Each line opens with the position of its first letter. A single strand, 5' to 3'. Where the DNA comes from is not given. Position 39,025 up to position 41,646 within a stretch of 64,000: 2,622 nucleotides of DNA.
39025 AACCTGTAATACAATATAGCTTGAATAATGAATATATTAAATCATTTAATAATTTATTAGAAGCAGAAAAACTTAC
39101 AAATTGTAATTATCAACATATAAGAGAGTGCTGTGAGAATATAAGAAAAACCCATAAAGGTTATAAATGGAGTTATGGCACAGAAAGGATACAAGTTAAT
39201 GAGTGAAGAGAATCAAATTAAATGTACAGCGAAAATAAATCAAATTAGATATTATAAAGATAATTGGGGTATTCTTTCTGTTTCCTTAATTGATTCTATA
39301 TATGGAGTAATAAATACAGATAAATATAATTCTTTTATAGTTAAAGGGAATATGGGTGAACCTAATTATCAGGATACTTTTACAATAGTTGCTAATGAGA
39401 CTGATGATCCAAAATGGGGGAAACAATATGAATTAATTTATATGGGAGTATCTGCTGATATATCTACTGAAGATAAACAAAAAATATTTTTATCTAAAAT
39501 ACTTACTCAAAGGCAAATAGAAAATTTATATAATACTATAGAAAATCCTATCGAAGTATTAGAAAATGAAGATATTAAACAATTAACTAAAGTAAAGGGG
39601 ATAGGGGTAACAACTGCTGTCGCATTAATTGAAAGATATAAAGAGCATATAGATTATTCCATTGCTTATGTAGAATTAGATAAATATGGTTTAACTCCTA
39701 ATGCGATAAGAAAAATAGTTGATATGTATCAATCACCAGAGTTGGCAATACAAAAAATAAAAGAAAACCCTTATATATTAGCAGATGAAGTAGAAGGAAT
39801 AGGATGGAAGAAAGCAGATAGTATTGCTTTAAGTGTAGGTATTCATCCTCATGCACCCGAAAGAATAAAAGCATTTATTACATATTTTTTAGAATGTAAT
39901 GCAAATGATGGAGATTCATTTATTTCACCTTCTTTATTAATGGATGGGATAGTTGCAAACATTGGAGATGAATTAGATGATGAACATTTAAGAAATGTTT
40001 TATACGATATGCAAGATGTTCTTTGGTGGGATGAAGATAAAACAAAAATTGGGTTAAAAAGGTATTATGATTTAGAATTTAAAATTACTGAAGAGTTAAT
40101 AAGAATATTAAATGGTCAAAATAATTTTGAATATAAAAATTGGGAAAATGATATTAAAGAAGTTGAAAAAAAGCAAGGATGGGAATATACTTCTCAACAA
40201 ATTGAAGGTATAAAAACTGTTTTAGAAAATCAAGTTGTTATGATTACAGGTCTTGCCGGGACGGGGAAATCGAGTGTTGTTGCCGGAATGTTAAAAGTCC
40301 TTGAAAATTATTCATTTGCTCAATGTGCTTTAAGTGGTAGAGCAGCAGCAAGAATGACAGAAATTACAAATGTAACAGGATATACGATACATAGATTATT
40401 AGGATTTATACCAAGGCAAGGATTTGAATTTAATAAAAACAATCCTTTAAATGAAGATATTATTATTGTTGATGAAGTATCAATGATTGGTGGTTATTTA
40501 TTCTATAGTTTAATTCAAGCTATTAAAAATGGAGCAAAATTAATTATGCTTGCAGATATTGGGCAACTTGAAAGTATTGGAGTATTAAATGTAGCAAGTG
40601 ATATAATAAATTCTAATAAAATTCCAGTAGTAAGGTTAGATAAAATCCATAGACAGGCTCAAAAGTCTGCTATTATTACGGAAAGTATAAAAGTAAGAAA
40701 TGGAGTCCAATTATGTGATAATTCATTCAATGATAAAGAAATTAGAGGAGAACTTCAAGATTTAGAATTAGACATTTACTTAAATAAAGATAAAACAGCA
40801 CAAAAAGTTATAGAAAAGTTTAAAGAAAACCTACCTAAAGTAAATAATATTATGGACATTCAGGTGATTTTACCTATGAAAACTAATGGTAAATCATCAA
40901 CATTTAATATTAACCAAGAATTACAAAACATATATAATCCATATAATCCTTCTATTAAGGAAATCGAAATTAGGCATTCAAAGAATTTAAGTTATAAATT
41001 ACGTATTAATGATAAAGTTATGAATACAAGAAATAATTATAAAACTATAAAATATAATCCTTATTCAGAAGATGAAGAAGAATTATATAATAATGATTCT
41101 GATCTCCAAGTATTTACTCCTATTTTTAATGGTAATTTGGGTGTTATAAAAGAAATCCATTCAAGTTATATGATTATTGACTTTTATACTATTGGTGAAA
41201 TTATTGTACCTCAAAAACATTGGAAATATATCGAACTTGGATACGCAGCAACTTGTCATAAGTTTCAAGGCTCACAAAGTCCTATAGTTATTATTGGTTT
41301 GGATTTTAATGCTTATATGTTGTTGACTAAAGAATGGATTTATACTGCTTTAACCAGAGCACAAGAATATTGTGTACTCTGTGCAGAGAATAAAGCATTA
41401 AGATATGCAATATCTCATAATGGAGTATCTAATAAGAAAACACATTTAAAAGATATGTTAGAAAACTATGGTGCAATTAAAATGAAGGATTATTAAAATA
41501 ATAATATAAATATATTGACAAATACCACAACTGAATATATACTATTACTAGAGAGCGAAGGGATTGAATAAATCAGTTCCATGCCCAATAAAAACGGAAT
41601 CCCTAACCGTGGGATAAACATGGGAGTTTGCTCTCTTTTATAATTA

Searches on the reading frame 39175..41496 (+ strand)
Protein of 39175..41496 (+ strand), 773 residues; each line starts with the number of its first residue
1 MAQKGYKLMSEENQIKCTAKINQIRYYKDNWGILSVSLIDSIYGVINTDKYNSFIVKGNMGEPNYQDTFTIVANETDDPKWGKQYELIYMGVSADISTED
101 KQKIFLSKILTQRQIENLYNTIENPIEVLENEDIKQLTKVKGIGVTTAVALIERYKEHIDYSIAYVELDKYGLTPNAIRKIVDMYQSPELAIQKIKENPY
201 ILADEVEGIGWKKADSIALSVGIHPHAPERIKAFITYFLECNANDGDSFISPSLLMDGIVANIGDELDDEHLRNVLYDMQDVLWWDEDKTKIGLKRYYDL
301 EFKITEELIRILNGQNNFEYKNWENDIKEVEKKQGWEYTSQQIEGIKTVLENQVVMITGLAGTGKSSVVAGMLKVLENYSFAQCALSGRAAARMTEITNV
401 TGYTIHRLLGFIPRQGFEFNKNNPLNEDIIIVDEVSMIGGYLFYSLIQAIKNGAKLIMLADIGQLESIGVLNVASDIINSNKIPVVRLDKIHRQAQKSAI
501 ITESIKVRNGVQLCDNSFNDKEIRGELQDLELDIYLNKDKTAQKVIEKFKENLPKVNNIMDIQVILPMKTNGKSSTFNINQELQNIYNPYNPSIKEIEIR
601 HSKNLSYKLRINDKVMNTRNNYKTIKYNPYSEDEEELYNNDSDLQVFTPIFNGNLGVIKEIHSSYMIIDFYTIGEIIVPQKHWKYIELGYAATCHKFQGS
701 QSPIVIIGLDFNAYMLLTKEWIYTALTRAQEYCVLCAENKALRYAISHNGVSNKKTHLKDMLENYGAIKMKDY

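Call 12: search_protein_families(library=pfam, proteins=[window:39175-41496:+])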
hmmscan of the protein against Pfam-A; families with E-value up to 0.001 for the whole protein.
window:39175-41496:+ (773 aa): 7 families
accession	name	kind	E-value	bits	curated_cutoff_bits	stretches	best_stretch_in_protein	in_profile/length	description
PF13245.12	AAA_19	-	3.5e-28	98.9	25.1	1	342-469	1-133/134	AAA domain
PF13604.12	AAA_30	-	3.5e-27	95.8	27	1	338-511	2-172/191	AAA domain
PF14490.11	HHH_RecD2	-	1.9e-23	82.6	27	1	164-248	8-91/92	ATP-dependent RecD2 DNA helicase HHH domain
PF13538.12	UvrD_C_2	-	8.5e-14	51.6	27.4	1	689-735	2-51/52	UvrD-like helicase C-terminal domain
PF18335.7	SH3_13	-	3.7e-11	43.1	41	1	579-670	1-65/65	ATP-dependent RecD-like DNA helicase SH3 domain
PF01443.25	Viral_helicase1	-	3.3e-05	24.3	21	0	691-736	179-227/228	Viral superfamily 1 RNA helicase core domain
PF14520.12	HHH_5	-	7.5e-05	23.6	27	0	115-154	15-54/57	Helix-hairpin-helix domain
